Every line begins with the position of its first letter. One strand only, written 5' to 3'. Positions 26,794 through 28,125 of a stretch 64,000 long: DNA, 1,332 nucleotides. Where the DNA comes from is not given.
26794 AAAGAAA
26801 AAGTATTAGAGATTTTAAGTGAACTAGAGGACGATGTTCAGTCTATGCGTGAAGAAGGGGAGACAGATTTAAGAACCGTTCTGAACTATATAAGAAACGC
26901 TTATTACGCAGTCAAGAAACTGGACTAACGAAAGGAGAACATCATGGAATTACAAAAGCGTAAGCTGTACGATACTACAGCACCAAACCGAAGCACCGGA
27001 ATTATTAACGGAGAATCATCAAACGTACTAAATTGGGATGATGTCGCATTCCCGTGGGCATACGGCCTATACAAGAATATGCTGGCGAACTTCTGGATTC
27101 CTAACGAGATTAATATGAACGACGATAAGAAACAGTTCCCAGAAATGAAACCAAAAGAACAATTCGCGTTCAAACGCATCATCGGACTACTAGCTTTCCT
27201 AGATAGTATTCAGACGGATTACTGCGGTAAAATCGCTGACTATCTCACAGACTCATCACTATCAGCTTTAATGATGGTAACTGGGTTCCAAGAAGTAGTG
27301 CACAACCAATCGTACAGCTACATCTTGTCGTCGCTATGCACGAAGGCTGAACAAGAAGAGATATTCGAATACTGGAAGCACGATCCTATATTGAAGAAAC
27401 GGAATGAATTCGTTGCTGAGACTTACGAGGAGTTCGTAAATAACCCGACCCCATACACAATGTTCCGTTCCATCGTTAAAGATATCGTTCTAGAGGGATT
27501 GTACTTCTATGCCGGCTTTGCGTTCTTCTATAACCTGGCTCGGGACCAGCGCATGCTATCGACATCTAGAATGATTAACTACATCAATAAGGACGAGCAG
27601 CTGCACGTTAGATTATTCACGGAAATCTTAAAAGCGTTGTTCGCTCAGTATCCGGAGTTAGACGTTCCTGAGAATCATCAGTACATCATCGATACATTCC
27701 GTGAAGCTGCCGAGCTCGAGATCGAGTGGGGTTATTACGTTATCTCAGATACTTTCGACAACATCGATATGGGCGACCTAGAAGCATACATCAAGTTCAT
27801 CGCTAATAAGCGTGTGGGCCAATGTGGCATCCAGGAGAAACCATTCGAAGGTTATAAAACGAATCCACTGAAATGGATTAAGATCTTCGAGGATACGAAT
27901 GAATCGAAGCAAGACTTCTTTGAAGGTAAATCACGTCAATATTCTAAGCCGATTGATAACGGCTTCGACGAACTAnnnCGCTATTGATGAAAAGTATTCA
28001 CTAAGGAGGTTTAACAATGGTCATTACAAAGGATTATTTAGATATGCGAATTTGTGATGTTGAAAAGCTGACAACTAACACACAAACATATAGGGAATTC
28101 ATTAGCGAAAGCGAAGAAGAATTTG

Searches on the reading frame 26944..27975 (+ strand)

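Call 15: search_protein_families(library=phrogs, proteins=[window:26944-27975:+], max_evalue=0.001)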
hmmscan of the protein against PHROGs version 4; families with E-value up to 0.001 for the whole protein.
window:26944-27975:+ (344 aa): 5 families
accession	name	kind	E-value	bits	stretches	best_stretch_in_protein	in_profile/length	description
phrog_86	-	DNA, RNA and nucleotide metabolism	4e-98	330.3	1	4-338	42-389/504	ribonucleoside diphosphate reductase small subunit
phrog_24856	-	DNA, RNA and nucleotide metabolism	2.5e-22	80.6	1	28-214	7-194/195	ribonucleotide reductase class Ia beta subunit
phrog_8368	-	DNA, RNA and nucleotide metabolism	4.8e-22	79.6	1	204-334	1-136/156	aerobic NDP reductase small subunit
phrog_10582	-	DNA, RNA and nucleotide metabolism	5.3e-18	66.2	1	23-171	21-168/255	ribonucleotide reductase class Ia beta subunit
phrog_9465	-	DNA, RNA and nucleotide metabolism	0.00018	22.9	1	136-219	3-79/81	ribonucleoside diphosphate reductase small subunit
